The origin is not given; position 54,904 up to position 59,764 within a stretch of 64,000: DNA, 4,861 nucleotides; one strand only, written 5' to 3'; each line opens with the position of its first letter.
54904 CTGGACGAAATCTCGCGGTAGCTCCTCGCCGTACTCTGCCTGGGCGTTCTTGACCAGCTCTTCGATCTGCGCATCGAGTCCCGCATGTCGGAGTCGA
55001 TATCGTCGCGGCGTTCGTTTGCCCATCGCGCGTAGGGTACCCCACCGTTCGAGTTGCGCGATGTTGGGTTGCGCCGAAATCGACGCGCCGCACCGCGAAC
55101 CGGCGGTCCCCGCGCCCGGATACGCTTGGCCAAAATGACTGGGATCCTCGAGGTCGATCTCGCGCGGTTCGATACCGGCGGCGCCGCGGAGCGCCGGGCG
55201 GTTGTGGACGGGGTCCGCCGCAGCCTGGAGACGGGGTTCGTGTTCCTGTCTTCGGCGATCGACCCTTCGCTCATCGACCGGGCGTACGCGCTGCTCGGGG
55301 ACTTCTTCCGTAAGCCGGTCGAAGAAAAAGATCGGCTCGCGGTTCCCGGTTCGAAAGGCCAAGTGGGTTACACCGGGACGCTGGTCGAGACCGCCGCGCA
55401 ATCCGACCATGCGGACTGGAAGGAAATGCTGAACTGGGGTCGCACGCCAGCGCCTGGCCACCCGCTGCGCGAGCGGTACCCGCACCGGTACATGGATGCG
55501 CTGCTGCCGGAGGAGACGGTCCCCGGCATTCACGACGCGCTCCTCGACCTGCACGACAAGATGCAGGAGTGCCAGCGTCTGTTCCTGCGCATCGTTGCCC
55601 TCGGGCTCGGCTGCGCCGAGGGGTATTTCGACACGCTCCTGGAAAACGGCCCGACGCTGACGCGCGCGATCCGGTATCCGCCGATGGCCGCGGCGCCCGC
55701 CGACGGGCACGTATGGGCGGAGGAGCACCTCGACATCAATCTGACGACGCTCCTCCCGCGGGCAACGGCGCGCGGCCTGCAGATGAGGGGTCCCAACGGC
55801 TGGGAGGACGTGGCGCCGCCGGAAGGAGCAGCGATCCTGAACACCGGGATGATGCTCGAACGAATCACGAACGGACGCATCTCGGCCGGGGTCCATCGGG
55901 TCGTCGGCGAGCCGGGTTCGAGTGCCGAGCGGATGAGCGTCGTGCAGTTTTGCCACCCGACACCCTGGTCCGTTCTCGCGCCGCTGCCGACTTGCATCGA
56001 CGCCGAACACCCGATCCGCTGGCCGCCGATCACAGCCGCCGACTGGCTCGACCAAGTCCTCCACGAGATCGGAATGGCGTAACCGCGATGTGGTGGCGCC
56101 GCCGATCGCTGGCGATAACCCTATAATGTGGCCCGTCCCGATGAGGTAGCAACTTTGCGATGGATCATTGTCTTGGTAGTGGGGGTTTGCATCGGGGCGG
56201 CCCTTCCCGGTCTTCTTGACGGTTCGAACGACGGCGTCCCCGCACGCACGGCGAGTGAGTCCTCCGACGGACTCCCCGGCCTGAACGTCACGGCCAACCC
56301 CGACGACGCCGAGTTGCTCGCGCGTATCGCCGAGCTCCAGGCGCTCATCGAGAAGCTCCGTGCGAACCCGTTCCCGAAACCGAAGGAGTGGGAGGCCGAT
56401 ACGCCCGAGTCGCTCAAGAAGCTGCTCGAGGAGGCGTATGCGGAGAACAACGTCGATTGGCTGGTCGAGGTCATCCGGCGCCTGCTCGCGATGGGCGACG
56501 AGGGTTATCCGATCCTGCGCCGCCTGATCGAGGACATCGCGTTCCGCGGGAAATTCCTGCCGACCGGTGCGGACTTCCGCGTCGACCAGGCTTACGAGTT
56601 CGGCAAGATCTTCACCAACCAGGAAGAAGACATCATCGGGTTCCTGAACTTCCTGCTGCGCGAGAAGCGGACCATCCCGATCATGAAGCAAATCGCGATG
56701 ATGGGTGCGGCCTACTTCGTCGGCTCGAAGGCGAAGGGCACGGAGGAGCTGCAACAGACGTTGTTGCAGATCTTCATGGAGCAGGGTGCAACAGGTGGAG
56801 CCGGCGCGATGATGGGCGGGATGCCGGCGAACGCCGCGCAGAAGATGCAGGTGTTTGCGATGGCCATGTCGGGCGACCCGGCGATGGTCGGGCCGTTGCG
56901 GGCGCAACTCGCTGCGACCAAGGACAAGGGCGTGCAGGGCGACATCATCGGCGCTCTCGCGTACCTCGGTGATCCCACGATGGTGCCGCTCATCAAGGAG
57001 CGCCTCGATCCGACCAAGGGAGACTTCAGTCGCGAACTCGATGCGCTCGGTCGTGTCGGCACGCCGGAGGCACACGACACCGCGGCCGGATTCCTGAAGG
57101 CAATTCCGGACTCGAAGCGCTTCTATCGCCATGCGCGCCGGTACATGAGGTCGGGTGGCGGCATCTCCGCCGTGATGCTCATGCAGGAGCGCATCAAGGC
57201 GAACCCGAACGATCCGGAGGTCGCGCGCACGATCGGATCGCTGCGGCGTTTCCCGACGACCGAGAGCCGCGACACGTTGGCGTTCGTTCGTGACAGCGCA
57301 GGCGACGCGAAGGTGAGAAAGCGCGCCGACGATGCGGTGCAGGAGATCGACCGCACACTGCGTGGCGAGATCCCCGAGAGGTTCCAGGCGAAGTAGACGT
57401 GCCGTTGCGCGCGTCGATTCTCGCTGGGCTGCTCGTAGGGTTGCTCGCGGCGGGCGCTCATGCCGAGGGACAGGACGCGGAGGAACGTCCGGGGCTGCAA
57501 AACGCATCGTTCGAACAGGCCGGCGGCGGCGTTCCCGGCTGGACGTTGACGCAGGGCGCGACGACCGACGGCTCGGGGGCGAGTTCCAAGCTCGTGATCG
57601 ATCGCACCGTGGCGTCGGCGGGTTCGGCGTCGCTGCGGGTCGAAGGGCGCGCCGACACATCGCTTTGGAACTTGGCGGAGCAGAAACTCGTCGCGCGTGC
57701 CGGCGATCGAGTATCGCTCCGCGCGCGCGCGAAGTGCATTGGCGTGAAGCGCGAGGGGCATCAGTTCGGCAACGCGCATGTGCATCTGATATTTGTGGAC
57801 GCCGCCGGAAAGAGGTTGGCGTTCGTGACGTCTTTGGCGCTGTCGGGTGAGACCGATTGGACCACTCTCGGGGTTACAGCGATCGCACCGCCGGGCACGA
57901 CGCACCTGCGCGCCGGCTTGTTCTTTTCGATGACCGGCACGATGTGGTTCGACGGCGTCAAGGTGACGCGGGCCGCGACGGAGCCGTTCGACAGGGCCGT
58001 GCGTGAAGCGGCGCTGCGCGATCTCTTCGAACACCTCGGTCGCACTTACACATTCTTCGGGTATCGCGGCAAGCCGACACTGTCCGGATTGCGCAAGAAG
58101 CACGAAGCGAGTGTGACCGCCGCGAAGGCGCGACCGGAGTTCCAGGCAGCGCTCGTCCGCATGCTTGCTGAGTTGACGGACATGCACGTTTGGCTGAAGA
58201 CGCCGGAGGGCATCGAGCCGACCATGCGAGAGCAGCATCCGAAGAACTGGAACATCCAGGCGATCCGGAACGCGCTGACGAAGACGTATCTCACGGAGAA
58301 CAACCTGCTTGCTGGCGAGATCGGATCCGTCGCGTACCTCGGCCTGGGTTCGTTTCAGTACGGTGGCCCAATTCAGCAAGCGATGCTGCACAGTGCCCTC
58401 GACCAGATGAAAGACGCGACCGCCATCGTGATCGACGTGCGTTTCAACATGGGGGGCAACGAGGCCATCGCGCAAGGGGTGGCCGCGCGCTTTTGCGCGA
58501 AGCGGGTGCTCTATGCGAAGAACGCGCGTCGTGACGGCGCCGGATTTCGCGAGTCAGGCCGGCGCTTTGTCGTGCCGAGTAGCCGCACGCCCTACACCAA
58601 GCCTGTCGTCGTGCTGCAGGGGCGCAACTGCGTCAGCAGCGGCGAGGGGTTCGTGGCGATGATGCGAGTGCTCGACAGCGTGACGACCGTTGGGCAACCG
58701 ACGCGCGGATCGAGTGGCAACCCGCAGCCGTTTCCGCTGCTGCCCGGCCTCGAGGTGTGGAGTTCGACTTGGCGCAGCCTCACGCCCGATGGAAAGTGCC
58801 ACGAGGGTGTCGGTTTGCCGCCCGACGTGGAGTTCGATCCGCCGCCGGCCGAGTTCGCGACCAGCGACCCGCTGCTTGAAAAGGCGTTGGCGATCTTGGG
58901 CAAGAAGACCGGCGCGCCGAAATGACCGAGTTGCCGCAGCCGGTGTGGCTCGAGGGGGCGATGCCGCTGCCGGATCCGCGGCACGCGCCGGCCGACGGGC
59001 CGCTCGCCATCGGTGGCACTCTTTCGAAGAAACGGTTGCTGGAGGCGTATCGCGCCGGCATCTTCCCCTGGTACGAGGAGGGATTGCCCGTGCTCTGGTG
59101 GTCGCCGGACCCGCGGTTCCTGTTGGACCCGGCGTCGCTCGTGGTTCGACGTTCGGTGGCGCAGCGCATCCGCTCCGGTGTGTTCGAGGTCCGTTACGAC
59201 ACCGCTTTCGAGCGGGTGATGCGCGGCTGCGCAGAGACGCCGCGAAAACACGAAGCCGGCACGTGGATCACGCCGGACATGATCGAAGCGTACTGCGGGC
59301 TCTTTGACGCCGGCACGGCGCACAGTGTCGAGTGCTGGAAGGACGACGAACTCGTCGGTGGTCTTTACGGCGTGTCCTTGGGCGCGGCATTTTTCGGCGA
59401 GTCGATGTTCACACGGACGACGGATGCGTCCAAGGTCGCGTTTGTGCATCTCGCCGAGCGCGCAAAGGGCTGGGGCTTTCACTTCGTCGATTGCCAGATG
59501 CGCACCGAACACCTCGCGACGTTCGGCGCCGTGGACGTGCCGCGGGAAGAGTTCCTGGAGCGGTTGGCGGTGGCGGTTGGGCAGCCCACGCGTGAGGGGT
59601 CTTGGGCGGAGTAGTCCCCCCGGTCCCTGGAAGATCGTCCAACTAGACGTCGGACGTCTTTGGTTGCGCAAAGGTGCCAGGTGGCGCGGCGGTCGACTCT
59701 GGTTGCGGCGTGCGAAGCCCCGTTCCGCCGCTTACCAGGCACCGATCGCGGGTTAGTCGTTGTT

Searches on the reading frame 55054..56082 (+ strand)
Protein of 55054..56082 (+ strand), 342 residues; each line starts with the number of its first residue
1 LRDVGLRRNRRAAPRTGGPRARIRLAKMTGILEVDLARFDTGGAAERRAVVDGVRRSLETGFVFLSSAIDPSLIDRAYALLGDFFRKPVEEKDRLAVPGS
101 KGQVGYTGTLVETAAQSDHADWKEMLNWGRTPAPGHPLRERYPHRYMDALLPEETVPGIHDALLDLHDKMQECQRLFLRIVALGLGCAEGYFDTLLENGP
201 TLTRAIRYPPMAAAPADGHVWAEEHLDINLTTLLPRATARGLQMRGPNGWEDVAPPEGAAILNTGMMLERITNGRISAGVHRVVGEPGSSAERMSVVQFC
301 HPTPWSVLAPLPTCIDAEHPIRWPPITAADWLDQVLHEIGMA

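Call 31: search_protein_families(library=pfam, proteins=[window:55054-56082:+], max_evalue=0.001)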
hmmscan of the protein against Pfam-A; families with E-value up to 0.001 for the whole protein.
window:55054-56082:+ (342 aa): 2 families
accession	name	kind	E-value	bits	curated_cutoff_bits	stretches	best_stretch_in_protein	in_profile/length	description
PF14226.12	DIOX_N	-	1.6e-13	51.8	27.3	1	34-144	4-112/117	non-haem dioxygenase in morphine synthesis N-terminal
PF03171.26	2OG-FeII_Oxy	-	4.6e-11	43.4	23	1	207-302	8-101/101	2OG-Fe(II) oxygenase superfamily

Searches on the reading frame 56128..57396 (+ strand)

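Call 31: search_protein_families(library=pfam, proteins=[window:56128-57396:+], max_evalue=0.001)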
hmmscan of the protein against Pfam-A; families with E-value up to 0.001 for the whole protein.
window:56128-57396:+ (422 aa): 1 family
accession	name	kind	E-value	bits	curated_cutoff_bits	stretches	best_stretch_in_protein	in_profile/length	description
PF13646.12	HEAT_2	-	0.00012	22.7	27.7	0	240-296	19-75/88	HEAT repeats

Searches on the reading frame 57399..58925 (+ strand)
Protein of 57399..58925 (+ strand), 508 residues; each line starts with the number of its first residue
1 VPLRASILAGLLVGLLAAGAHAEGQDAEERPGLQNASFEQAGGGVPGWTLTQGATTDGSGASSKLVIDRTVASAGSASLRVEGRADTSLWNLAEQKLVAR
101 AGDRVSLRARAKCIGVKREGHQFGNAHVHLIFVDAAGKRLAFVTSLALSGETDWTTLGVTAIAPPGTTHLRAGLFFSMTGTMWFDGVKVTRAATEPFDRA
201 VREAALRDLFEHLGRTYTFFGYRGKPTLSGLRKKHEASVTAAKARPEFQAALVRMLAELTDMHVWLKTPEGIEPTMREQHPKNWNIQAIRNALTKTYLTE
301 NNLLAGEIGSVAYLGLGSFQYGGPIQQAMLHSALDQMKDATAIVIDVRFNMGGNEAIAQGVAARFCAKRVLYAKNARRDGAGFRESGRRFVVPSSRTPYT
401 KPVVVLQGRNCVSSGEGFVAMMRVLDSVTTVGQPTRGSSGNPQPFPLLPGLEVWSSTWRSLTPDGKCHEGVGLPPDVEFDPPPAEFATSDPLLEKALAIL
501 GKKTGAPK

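Call 31: search_protein_families(library=pfam, proteins=[window:57399-58925:+], max_evalue=0.001)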
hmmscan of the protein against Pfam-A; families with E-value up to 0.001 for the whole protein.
window:57399-58925:+ (508 aa): 1 family
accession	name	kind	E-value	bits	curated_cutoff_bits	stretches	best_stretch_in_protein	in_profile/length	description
PF03572.23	Peptidase_S41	-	1.2e-21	77.5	24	1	311-478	2-164/165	Peptidase family S41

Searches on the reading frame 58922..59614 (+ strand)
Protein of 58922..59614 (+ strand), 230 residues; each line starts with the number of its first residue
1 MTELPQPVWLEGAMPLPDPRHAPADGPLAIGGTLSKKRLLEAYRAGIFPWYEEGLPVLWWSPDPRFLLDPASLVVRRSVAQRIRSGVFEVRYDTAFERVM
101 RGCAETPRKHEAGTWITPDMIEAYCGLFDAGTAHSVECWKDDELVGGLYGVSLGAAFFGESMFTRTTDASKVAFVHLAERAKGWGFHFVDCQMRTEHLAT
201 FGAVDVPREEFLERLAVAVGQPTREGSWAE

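Call 31: search_protein_families(library=pfam, proteins=[window:58922-59614:+], max_evalue=0.001)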
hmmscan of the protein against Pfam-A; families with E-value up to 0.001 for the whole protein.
window:58922-59614:+ (230 aa): 1 family
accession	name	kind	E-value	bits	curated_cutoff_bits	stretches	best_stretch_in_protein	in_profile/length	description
PF03588.20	Leu_Phe_trans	-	2.5e-73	245.6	22.7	1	37-206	2-170/171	Leucyl/phenylalanyl-tRNA protein transferase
